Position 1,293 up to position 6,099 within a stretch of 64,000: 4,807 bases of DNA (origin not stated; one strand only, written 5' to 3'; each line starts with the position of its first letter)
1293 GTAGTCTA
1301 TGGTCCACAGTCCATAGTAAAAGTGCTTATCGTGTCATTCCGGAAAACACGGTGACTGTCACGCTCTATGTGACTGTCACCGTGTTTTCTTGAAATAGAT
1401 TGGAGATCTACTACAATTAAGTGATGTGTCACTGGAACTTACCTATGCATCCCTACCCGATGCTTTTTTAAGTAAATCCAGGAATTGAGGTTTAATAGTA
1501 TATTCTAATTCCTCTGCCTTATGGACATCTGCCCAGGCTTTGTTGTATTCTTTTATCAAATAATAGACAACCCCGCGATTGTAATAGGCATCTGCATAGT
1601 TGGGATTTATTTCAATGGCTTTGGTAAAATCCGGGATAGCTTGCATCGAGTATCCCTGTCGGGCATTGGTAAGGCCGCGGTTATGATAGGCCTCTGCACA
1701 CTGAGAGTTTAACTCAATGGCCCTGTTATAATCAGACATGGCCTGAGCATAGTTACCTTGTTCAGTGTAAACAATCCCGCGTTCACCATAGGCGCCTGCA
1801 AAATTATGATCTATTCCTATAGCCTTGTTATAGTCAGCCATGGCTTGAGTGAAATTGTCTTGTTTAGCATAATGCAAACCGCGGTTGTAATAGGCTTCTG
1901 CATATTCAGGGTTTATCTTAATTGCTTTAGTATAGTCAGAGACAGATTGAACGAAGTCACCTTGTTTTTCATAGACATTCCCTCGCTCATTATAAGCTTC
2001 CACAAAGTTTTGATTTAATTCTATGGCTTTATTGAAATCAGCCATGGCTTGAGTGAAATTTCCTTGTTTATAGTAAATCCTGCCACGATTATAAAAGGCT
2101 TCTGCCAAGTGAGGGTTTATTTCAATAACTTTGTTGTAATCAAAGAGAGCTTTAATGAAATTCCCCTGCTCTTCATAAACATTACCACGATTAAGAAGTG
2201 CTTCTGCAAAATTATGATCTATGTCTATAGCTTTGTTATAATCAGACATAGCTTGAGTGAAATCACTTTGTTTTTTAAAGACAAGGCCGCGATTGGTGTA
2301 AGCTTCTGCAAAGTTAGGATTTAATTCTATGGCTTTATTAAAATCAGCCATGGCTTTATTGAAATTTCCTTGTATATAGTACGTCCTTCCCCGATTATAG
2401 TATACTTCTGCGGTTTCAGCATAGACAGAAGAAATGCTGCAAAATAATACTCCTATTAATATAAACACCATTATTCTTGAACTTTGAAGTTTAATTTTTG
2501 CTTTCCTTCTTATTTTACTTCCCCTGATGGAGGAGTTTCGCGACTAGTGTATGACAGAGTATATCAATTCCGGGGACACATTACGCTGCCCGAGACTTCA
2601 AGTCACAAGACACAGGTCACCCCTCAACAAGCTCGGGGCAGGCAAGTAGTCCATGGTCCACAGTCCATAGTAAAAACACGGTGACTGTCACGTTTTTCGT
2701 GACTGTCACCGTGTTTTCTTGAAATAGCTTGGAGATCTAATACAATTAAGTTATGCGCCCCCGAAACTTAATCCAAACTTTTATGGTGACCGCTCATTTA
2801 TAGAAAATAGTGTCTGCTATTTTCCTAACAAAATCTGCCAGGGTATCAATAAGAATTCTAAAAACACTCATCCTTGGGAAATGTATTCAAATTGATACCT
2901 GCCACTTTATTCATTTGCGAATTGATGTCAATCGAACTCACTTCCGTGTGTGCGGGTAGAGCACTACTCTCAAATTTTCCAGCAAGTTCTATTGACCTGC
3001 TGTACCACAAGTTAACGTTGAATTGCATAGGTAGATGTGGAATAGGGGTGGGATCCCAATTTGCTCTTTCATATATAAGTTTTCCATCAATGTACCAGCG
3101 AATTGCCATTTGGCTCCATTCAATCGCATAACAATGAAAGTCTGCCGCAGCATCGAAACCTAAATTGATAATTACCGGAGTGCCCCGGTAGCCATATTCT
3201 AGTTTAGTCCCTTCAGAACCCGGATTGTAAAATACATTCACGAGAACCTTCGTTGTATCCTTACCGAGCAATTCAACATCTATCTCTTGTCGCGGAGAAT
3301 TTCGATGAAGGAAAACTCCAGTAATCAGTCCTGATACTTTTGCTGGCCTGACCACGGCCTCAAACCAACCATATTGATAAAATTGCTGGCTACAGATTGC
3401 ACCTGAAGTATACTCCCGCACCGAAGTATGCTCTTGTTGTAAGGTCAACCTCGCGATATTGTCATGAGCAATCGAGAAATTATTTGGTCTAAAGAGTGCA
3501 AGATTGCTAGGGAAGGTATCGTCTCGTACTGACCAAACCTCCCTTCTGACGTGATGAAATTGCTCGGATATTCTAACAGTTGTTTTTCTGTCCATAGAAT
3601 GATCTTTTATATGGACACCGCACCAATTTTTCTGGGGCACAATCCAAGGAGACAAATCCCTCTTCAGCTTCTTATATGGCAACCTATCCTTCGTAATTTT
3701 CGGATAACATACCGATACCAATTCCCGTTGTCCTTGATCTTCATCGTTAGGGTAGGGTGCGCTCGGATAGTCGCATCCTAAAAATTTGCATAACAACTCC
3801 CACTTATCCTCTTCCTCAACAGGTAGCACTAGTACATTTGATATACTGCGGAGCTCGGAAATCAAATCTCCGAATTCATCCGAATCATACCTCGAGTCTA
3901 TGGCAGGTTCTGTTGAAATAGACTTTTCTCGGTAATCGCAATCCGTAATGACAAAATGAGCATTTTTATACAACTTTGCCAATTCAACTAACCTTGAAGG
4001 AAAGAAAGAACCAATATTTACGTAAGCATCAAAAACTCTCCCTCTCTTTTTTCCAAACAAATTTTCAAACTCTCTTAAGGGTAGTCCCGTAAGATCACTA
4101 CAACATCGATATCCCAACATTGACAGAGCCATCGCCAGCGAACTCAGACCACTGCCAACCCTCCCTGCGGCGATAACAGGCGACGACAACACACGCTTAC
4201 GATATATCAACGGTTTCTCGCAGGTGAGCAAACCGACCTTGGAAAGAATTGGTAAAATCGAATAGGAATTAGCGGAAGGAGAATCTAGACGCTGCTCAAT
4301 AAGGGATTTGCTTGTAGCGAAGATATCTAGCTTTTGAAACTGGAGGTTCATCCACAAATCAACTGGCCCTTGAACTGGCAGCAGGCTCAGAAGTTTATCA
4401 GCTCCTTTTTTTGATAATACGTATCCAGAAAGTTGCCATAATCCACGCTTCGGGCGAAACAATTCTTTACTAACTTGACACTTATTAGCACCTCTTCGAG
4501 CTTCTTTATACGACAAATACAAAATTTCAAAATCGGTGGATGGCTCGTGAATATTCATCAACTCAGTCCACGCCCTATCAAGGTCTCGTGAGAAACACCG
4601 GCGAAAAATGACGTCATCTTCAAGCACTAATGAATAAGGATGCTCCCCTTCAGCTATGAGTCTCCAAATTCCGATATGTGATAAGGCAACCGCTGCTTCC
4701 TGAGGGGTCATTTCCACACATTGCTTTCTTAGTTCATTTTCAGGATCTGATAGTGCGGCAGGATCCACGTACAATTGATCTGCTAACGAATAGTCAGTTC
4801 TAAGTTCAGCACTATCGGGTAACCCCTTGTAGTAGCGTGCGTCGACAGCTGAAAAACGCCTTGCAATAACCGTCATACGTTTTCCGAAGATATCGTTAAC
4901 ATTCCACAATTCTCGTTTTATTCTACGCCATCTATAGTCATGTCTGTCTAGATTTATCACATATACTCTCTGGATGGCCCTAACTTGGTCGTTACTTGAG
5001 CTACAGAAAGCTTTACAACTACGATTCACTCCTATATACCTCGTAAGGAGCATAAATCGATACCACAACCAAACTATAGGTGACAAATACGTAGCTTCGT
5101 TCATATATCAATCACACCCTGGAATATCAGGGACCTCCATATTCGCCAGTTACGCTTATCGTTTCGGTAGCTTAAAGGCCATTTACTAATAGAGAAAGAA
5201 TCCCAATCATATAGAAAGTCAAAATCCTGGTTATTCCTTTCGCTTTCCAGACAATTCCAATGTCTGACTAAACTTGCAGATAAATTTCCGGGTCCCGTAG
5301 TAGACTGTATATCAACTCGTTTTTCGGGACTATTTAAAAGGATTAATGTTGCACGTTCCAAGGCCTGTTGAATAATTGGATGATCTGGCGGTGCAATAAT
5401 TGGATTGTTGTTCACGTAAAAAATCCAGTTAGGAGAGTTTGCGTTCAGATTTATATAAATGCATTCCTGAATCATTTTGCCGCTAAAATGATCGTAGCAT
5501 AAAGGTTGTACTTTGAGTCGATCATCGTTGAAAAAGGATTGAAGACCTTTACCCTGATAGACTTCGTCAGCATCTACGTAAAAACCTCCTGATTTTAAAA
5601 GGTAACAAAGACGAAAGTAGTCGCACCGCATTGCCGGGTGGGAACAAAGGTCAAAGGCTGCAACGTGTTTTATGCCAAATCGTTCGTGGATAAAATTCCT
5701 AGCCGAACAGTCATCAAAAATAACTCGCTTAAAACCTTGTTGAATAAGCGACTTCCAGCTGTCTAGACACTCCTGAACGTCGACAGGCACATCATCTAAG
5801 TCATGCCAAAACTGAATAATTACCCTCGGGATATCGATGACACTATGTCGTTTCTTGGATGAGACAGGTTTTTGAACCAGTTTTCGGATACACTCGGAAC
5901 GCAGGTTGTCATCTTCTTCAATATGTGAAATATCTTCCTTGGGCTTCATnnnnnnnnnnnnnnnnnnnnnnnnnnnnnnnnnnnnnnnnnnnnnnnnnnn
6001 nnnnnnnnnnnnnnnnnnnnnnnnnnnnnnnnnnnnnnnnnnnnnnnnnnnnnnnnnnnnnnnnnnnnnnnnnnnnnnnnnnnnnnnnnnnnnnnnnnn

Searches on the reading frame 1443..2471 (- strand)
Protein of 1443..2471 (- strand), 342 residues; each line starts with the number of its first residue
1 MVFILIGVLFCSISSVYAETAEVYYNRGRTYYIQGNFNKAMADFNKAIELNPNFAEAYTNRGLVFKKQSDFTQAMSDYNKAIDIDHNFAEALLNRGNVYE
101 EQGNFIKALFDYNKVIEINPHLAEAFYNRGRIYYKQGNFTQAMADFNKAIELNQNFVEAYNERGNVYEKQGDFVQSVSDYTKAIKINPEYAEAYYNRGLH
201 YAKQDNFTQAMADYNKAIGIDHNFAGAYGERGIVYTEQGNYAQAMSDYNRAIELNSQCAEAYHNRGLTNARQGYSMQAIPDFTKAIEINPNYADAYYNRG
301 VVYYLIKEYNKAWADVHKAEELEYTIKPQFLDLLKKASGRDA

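Call 46: search_protein_families(library=pfam, proteins=[window:1443-2471:-], max_evalue=0.00001)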
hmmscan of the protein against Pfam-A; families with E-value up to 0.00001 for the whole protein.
window:1443-2471:- (342 aa): 28 families (the best 25 are shown)
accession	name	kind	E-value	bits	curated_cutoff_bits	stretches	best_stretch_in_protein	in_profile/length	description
PF00515.34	TPR_1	-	5e-89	289.3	27.8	7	21-54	1-34/34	Tetratricopeptide repeat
PF13414.12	TPR_11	-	7.7e-74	243.6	26.8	8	130-171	1-42/42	TPR repeat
PF07719.23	TPR_2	-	8.4e-69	222.5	27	4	21-53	1-33/34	Tetratricopeptide repeat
PF13181.12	TPR_8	-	1.4e-60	196.7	25.7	2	21-53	1-33/34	Tetratricopeptide repeat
PF13431.12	TPR_17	-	3.9e-53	173.8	24.4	1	282-313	2-33/34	Tetratricopeptide repeat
PF13432.12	TPR_16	-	1.4e-36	124.9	32.7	2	162-220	2-60/65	Tetratricopeptide repeat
PF13371.12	TPR_9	-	7.6e-36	122.4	35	1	97-153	3-59/73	Tetratricopeptide repeat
PF13424.12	TPR_12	-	2.6e-34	117.7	30.1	1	89-153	3-75/77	Tetratricopeptide repeat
PF13428.12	TPR_14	-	1.3e-24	84.6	23.5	0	22-61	2-41/44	Tetratricopeptide repeat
PF14559.12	TPR_19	-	9e-24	84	25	0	101-156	3-58/68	Tetratricopeptide repeat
PF13174.12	TPR_6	-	2.1e-23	81.7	26.3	0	124-151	1-28/33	Tetratricopeptide repeat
PF10516.15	SHNi-TPR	-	1.9e-20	72.5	21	0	136-155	14-33/38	SHNi-TPR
PF13374.12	TPR_10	-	6.7e-18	64.5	27.5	0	123-153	2-32/42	Tetratricopeptide repeat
PF12569.14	NatA_aux_su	-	1.9e-14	54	33.3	0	31-86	202-257/515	N-terminal acetyltransferase A, auxiliary subunit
PF25063.1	ARM_TT21_C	-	1.6e-11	44.9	35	0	118-193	90-166/209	Tetratricopeptide repeat protein 21 C-terminal ARM domain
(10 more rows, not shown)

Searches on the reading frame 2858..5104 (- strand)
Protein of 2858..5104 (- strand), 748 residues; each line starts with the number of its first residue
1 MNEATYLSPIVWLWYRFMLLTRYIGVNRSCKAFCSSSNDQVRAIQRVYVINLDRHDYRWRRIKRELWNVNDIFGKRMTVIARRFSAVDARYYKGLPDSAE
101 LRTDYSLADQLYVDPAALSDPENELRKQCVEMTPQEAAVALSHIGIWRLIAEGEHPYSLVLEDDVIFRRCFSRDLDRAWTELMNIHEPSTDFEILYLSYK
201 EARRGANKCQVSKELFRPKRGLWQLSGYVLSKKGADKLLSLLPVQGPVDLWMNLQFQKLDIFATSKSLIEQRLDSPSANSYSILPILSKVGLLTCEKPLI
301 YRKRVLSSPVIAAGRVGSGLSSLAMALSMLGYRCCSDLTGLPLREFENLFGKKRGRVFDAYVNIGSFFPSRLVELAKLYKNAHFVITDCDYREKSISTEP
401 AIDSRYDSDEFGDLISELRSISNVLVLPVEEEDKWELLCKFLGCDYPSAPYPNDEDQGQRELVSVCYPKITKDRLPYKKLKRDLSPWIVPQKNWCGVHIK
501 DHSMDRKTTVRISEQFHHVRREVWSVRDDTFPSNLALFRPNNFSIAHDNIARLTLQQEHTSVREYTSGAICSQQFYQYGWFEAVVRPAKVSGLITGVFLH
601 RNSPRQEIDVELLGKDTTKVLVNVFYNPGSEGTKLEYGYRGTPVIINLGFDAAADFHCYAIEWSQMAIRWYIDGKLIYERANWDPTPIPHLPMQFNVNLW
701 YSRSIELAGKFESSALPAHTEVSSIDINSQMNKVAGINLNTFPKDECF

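Call 46: search_protein_families(library=pfam, proteins=[window:2858-5104:-], max_evalue=0.00001)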
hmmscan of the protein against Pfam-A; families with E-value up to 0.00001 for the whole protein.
window:2858-5104:- (748 aa): 2 families
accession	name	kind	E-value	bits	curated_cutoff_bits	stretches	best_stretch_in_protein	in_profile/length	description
PF00722.28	Glyco_hydro_16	-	2.6e-28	99.1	22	1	542-703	13-160/175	Glycosyl hydrolases family 16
PF01755.23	Glyco_transf_25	-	4.4e-15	56.5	24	1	45-251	2-198/199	Glycosyltransferase family 25 (LPS biosynthesis protein)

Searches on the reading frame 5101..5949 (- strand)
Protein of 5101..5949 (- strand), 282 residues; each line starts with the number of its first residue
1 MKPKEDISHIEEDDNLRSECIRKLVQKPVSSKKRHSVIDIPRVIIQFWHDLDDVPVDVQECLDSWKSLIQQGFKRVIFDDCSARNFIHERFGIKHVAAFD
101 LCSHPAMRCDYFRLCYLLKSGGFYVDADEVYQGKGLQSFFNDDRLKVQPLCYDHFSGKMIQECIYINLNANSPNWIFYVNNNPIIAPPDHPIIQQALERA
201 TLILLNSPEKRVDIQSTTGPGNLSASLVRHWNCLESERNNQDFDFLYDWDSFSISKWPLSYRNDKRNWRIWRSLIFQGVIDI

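Call 46: search_protein_families(library=pfam, proteins=[window:5101-5949:-], max_evalue=0.00001)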
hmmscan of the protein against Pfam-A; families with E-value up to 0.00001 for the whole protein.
window:5101-5949:- (282 aa): 1 family
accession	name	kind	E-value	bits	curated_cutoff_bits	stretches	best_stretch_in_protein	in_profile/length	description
PF04488.21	Gly_transf_sug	-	8.4e-06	26.8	23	0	55-130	1-78/93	Glycosyltransferase sugar-binding region containing DXD motif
